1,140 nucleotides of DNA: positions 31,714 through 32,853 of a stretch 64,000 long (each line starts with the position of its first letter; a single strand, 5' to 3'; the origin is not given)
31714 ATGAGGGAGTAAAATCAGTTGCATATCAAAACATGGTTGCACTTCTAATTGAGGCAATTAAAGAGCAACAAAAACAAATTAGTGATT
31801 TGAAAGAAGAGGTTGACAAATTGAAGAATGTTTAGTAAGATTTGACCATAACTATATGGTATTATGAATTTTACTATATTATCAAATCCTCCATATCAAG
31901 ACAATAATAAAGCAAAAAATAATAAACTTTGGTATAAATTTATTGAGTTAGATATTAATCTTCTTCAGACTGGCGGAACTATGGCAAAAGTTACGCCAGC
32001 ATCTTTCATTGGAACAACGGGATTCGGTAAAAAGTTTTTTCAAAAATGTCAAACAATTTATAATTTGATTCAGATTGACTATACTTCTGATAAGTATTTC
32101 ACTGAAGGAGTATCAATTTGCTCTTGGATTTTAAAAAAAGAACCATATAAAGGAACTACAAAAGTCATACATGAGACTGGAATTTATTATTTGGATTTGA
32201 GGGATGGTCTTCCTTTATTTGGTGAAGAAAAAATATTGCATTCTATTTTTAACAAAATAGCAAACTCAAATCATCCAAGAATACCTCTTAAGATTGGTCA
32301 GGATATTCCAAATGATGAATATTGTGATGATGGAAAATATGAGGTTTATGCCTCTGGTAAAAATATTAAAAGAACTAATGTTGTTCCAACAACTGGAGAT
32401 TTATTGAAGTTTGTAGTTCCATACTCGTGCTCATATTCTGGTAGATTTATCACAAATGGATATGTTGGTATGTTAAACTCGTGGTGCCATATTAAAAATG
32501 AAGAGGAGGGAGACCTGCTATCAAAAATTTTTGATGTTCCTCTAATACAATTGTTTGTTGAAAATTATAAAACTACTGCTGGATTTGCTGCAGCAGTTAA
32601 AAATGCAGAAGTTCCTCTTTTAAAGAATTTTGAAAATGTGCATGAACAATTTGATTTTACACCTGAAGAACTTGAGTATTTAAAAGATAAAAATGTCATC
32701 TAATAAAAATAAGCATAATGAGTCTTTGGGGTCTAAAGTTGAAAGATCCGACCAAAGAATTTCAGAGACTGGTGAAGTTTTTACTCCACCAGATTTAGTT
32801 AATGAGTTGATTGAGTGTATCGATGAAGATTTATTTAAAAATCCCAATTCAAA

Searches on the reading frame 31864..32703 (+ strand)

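Call 54: search_protein_families(library=pfam, proteins=[window:31864-32703:+], max_evalue=0.001)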
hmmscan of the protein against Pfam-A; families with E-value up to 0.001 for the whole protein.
window:31864-32703:+ (279 aa): 1 family
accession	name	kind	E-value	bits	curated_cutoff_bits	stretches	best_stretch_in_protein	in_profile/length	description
PF07669.17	Eco57I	-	6.3e-05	23.6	25.3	1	5-71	78-165/171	Eco57I restriction-modification methylase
